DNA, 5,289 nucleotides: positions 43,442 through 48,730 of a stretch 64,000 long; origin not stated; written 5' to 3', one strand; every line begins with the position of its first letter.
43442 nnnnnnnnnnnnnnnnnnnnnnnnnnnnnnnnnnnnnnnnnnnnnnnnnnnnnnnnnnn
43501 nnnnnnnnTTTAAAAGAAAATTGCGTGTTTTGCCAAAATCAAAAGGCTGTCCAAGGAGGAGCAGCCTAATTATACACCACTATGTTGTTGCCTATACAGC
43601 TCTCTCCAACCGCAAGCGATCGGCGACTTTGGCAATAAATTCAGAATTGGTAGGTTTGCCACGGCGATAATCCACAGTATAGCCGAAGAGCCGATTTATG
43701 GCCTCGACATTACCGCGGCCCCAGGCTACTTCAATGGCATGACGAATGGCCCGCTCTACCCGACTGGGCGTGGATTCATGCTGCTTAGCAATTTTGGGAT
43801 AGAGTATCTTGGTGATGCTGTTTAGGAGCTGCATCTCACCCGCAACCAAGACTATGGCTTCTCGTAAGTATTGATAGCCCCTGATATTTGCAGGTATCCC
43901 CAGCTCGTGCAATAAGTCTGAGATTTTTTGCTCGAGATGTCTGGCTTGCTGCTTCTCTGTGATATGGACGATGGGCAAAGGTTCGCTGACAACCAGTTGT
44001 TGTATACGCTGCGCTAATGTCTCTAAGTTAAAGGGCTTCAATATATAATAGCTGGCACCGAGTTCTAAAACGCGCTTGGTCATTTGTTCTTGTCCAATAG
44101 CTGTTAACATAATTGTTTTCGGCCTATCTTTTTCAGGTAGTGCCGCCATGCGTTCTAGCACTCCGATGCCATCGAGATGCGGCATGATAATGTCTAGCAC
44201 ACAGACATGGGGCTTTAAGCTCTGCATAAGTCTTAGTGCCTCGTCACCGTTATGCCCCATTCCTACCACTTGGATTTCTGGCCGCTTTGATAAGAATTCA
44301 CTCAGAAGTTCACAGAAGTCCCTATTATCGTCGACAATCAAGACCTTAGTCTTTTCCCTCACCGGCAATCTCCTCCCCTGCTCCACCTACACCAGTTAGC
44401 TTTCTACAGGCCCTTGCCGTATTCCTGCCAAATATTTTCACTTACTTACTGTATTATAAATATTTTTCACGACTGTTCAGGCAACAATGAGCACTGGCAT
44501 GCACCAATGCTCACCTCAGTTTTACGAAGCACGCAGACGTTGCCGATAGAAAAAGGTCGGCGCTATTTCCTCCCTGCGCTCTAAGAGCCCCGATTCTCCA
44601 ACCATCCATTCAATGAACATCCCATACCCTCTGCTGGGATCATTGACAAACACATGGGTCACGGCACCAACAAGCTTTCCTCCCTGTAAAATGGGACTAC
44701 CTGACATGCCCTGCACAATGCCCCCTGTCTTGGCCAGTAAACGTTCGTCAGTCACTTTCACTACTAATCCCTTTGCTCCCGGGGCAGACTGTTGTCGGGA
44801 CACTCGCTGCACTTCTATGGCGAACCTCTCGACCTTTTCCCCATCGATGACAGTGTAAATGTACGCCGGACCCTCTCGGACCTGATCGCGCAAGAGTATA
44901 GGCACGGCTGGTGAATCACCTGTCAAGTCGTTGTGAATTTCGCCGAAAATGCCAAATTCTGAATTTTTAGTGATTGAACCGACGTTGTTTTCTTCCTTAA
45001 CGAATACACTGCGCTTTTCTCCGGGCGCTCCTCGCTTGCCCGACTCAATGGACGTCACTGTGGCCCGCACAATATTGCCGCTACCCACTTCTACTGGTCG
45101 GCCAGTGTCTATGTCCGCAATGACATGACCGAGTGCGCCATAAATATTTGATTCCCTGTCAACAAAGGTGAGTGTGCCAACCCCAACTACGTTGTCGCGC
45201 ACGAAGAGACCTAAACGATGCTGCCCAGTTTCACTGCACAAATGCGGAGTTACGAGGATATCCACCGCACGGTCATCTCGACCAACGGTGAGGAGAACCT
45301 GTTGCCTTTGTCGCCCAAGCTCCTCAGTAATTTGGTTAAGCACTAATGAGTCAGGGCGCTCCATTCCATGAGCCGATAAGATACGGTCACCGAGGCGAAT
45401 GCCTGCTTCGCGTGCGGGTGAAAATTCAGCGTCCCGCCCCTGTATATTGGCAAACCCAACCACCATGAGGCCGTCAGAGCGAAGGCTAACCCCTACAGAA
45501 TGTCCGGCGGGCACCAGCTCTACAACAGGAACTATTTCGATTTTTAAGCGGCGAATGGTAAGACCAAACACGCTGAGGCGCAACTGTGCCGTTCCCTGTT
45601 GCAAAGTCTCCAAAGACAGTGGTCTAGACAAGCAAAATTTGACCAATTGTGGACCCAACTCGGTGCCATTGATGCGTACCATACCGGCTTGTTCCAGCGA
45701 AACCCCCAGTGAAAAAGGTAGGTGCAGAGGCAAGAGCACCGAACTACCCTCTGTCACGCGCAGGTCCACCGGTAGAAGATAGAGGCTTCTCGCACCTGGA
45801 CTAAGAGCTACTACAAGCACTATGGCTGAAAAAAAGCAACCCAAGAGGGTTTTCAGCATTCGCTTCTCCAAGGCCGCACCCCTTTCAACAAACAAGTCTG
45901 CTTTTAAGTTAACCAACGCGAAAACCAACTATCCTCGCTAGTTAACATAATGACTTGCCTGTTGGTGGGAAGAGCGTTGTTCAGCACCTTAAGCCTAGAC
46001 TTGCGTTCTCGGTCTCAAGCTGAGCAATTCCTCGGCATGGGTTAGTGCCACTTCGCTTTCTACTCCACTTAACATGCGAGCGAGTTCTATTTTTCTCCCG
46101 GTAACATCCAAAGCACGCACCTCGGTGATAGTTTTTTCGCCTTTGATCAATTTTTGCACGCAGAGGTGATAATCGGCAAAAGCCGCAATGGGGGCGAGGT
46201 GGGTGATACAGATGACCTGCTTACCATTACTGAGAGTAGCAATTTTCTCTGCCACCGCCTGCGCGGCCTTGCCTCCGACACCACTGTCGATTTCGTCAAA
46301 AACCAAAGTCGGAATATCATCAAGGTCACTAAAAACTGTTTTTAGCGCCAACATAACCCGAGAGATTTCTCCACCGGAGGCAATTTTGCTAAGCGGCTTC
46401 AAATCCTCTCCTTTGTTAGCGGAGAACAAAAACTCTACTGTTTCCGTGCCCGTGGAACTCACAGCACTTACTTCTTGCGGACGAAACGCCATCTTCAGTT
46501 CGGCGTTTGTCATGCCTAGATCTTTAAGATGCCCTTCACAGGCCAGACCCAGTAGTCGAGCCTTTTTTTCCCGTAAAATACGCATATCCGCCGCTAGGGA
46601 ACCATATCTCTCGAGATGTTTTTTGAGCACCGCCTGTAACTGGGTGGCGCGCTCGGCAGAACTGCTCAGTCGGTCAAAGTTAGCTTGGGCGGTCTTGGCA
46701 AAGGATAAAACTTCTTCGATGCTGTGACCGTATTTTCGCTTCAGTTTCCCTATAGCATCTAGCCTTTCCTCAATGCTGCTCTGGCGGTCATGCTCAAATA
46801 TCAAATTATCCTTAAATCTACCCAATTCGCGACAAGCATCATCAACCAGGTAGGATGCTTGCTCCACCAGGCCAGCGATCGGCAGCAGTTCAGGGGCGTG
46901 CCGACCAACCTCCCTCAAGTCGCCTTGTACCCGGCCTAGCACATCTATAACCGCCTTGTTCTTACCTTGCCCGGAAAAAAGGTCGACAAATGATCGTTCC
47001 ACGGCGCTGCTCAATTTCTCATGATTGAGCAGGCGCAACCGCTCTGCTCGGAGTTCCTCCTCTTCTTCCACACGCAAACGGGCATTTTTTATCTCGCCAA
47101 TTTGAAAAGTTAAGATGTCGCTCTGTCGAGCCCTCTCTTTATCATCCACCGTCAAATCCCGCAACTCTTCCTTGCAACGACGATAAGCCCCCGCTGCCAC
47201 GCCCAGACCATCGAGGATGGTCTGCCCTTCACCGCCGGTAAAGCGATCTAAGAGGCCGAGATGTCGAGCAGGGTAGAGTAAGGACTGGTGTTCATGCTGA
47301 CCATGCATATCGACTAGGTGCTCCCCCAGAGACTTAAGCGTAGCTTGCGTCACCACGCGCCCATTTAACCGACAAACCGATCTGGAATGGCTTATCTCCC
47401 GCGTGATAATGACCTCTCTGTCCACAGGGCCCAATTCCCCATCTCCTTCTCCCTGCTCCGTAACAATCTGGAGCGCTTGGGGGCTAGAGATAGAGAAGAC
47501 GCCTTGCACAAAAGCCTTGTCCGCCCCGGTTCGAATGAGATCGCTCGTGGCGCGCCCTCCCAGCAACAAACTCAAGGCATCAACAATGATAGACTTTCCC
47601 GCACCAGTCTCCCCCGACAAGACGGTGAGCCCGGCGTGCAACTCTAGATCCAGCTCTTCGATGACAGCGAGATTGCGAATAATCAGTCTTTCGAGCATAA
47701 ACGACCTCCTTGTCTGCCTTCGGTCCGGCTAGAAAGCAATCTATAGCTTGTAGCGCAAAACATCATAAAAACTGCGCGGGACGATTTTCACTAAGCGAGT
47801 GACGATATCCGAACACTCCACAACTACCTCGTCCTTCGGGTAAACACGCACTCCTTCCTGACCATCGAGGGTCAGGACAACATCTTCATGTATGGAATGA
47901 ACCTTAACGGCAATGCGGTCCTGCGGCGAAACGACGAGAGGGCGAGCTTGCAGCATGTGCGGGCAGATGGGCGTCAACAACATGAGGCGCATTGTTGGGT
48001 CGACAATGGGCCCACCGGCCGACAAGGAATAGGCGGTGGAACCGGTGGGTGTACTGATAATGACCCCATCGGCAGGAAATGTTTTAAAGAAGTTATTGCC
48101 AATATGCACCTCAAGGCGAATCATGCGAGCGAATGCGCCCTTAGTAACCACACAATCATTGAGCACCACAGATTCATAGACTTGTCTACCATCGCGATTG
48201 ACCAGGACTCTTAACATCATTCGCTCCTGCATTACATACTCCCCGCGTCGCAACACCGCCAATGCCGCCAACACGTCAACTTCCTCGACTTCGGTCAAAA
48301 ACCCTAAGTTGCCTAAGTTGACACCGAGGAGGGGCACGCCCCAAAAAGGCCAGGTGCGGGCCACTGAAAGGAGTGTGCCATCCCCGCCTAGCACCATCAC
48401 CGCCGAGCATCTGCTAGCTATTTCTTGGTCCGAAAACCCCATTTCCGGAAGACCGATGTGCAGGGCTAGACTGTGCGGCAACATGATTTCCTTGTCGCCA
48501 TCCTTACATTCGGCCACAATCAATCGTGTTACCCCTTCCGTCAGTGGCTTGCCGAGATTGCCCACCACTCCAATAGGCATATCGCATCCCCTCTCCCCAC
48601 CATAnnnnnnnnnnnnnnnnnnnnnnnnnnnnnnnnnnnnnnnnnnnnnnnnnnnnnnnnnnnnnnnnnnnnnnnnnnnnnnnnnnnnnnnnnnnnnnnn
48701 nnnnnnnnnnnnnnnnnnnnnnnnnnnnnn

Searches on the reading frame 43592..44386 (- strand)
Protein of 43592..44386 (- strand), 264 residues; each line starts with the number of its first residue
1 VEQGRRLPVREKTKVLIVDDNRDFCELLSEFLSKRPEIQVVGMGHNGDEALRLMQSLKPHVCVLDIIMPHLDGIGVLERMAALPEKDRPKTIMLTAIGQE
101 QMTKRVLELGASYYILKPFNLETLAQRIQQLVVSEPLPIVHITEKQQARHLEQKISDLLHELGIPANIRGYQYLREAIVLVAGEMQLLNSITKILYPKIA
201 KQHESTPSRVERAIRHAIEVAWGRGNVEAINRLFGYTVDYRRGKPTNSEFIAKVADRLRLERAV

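Call 31: search_protein_families(library=pfam, max_evalue=0.00001, proteins=[window:43592-44386:-])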
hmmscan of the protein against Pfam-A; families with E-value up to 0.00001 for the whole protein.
window:43592-44386:- (264 aa): 2 families
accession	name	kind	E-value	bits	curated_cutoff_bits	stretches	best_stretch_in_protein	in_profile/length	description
PF08769.17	Spo0A_C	-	4.4e-42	142.8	25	1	155-258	1-104/104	Sporulation initiation factor Spo0A C terminal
PF00072.30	Response_reg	-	7.7e-26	90.9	30.2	1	15-129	1-111/111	Response regulator receiver domain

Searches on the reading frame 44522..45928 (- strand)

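Call 31: search_protein_families(library=pfam, max_evalue=0.00001, proteins=[window:44522-45928:-])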
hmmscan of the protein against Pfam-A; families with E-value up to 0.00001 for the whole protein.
window:44522-45928:- (468 aa): 1 family
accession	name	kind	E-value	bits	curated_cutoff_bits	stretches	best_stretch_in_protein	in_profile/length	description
PF05580.18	Peptidase_S55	-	1e-81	274.4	25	1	236-443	2-210/210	SpoIVB peptidase S55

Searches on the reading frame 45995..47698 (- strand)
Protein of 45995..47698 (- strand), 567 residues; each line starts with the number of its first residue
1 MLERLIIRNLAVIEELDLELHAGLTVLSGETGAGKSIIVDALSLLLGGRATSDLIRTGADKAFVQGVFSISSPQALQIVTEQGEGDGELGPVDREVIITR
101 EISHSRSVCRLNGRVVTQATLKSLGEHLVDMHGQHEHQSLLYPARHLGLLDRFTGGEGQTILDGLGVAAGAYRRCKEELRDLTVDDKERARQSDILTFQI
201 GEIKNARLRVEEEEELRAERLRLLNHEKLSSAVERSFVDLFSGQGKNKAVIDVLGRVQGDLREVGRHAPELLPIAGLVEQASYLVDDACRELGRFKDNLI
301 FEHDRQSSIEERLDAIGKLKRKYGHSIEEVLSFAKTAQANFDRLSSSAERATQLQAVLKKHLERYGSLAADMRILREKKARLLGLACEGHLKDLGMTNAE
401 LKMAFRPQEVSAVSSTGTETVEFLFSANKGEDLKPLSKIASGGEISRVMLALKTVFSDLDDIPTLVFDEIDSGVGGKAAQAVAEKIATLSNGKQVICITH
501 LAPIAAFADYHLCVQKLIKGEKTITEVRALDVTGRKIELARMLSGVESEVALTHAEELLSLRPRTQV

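Call 31: search_protein_families(library=pfam, max_evalue=0.00001, proteins=[window:45995-47698:-])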
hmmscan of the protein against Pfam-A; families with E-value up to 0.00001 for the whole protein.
window:45995-47698:- (567 aa): 2 families
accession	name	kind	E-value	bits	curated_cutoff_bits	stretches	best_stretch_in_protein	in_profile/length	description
PF02463.25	SMC_N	-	2.4e-18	66.8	40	1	1-514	1-211/220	RecF/RecN/SMC N terminal domain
PF13476.12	AAA_23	-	3.7e-13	51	27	1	4-217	1-180/201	AAA domain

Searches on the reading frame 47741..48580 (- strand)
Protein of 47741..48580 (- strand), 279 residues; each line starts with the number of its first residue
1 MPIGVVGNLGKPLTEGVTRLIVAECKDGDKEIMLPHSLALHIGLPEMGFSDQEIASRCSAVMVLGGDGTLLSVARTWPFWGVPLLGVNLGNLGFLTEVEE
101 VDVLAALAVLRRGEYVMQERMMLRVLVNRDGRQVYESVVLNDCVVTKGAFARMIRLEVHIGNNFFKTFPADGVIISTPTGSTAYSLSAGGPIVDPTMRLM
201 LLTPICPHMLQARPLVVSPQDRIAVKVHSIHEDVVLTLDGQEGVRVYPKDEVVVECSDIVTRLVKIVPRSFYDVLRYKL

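Call 31: search_protein_families(library=pfam, max_evalue=0.00001, proteins=[window:47741-48580:-])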
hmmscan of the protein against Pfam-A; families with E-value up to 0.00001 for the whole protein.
window:47741-48580:- (279 aa): 2 families
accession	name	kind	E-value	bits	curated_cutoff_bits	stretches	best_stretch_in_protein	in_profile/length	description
PF20143.4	NAD_kinase_C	-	8.3e-35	119.7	23.7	1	140-265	1-125/126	ATP-NAD kinase C-terminal domain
PF01513.26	NAD_kinase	-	1.1e-13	52.1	25.5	1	51-115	66-130/130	ATP-NAD kinase N-terminal domain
